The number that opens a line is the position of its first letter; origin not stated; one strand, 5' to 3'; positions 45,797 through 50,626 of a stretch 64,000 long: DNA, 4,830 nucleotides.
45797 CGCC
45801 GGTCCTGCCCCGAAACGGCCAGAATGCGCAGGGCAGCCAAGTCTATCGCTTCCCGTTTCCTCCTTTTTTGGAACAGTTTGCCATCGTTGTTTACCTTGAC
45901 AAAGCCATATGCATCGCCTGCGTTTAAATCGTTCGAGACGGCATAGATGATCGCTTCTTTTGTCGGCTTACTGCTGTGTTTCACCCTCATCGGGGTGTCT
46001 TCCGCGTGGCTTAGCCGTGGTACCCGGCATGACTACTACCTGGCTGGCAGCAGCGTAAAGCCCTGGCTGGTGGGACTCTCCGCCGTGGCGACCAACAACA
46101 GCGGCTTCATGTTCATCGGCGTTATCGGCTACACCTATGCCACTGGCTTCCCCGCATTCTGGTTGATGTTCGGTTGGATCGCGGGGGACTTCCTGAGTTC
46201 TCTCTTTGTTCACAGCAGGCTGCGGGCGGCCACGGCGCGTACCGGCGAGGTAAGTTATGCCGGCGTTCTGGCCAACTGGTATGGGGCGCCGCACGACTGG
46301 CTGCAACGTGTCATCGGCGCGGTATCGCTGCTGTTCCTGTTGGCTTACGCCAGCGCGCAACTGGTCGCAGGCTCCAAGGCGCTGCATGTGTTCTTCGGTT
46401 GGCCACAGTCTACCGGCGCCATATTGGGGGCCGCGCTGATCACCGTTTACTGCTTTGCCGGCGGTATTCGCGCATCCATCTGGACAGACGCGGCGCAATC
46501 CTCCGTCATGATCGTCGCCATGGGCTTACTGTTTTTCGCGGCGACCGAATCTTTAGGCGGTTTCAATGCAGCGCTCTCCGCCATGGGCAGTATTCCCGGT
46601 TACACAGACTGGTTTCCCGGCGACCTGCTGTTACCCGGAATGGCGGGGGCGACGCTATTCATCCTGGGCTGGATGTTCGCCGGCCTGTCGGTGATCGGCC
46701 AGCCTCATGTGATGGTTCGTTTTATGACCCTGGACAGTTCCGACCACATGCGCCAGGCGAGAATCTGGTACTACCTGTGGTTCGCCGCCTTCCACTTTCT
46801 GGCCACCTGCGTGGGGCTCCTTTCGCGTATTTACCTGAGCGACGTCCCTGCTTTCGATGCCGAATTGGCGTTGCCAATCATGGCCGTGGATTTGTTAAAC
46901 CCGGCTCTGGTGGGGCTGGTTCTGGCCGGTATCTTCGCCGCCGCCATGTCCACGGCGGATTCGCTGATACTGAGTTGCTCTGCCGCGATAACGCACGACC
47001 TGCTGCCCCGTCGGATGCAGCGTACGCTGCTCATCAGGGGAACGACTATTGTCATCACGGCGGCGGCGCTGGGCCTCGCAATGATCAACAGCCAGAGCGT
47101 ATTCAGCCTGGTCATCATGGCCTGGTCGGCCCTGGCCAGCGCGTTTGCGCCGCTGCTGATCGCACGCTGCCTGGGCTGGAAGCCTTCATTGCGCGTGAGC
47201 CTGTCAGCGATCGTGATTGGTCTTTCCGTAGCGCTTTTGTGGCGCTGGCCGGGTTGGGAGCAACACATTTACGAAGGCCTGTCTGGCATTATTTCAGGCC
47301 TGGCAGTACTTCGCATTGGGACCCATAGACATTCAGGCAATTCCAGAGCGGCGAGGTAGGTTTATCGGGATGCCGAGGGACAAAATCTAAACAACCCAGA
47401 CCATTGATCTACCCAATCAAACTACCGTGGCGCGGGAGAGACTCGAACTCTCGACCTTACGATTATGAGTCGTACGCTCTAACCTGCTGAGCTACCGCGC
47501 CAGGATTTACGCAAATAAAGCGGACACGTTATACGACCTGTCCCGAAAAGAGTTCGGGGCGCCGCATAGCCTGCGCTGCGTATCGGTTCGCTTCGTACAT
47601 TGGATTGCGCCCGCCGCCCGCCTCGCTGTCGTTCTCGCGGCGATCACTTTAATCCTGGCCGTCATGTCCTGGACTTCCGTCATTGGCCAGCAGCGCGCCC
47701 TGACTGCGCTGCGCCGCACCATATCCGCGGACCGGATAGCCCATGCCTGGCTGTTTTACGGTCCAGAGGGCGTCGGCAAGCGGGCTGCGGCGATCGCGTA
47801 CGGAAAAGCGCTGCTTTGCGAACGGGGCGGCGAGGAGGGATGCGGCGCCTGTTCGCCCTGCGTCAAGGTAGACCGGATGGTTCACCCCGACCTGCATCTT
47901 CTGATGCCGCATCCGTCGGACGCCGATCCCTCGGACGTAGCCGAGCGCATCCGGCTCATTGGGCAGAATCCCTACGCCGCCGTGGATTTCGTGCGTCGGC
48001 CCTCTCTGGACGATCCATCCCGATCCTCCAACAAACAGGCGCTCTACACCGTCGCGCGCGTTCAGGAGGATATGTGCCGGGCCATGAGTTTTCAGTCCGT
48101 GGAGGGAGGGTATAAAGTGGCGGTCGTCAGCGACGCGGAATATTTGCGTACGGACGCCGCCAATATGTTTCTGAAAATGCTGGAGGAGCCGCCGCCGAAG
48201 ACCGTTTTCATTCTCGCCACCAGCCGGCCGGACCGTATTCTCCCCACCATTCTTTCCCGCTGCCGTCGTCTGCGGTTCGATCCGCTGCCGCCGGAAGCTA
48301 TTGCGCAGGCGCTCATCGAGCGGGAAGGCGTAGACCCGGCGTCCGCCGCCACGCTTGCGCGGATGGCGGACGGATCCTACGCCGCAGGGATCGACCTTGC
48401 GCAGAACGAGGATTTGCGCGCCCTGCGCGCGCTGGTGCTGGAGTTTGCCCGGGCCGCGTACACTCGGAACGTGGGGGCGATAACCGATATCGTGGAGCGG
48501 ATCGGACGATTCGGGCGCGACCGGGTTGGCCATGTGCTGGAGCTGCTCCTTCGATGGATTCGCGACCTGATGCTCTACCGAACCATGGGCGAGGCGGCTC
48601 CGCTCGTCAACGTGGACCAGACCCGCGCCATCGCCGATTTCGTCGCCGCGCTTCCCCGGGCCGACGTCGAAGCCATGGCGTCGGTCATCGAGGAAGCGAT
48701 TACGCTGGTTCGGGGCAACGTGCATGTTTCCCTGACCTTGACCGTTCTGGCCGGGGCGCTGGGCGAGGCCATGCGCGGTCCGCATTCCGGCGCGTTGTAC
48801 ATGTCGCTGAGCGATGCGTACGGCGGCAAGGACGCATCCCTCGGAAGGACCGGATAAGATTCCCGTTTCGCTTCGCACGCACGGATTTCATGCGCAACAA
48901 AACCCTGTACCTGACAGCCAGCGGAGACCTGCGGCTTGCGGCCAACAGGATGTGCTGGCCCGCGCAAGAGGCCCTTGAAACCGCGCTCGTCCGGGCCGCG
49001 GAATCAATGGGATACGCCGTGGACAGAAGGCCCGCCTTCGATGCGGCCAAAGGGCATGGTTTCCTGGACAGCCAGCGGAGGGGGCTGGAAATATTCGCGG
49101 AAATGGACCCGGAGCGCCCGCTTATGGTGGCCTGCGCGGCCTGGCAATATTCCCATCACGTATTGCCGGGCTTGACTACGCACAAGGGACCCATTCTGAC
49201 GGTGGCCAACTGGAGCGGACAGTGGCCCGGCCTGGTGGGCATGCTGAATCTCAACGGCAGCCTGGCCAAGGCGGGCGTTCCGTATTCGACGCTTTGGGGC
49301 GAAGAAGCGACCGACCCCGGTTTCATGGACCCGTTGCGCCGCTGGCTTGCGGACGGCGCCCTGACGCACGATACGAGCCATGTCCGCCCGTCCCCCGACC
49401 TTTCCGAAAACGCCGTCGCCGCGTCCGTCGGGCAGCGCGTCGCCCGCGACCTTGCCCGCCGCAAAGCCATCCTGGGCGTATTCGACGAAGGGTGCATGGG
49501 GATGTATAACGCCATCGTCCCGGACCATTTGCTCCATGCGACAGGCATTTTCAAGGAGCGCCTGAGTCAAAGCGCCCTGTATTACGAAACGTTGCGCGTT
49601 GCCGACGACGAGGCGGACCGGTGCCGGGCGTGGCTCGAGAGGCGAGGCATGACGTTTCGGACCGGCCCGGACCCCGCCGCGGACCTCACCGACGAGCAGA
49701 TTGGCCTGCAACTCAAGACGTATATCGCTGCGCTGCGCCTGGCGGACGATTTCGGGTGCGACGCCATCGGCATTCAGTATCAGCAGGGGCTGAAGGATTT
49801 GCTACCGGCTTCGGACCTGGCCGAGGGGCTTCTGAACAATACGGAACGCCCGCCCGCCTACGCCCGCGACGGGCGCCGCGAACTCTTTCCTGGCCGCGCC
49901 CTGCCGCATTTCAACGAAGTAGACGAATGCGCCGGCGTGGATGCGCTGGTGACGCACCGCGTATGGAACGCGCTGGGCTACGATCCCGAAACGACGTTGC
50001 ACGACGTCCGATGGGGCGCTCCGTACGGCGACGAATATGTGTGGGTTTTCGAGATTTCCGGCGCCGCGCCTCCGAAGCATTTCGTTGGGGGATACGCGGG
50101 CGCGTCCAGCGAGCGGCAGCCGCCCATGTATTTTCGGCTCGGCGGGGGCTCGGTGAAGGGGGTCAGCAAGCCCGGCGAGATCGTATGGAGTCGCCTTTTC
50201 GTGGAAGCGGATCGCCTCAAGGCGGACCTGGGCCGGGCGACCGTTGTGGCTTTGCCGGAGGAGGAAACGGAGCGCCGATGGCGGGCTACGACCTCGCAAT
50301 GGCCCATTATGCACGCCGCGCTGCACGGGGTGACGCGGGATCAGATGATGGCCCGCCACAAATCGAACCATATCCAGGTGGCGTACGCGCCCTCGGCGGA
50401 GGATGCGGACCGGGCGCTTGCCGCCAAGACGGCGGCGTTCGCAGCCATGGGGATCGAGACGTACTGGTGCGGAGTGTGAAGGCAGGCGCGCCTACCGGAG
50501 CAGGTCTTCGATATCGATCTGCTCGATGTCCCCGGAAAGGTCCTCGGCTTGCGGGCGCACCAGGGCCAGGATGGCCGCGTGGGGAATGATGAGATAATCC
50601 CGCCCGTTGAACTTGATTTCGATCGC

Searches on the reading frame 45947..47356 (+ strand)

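Call 10: search_protein_families(library=pfam, proteins=[window:45947-47356:+], max_evalue=0.01)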
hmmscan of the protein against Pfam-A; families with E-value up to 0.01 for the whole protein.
window:45947-47356:+ (470 aa): 1 family
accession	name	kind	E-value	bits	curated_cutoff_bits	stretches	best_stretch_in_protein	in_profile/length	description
PF00474.23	SSF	-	3.9e-52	177.9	22.8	1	30-405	1-386/406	Sodium:solute symporter family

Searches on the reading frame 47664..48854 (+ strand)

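Call 10: search_protein_families(library=pfam, proteins=[window:47664-48854:+], max_evalue=0.01)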
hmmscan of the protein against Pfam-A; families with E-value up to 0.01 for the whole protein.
window:47664-48854:+ (397 aa): 2 families
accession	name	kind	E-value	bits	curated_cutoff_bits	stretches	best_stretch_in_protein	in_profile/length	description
PF13177.12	DNA_pol3_delta2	-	9.2e-43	146.4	27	1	8-208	1-160/161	DNA polymerase III, delta subunit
PF00004.35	AAA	-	7.4e-05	23.6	21.2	0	162-204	81-127/131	ATPase family associated with various cellular activities (AAA)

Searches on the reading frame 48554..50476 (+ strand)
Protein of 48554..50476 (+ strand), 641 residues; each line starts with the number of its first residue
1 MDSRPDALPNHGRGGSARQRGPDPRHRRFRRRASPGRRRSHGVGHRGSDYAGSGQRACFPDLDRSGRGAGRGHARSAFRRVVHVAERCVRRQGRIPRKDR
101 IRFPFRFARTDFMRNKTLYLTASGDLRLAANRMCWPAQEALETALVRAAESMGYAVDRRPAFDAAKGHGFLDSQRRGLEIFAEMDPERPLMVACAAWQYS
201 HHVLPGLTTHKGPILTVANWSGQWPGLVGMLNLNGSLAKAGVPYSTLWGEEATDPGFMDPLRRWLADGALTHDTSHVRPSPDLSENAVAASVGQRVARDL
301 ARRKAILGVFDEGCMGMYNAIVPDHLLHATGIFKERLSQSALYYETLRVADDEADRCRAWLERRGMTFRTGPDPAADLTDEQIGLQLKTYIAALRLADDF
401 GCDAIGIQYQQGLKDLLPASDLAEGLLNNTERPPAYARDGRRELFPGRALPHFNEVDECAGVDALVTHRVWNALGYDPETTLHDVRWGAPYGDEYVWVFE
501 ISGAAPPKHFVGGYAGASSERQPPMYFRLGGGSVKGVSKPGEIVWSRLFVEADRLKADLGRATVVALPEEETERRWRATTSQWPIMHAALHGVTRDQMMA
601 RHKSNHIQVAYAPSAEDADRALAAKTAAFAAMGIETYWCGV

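Call 10: search_protein_families(library=pfam, proteins=[window:48554-50476:+], max_evalue=0.01)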
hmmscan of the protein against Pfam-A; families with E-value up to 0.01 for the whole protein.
window:48554-50476:+ (641 aa): 2 families
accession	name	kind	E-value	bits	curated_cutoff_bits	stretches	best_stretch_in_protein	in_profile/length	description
PF02952.23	Fucose_iso_C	-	6.7e-06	26.2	29.3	1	528-616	35-126/143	L-fucose isomerase, C-terminal domain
PF07881.17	Fucose_iso_N1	-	2.2e-05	24.8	28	1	193-254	81-140/169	L-fucose isomerase, first N-terminal domain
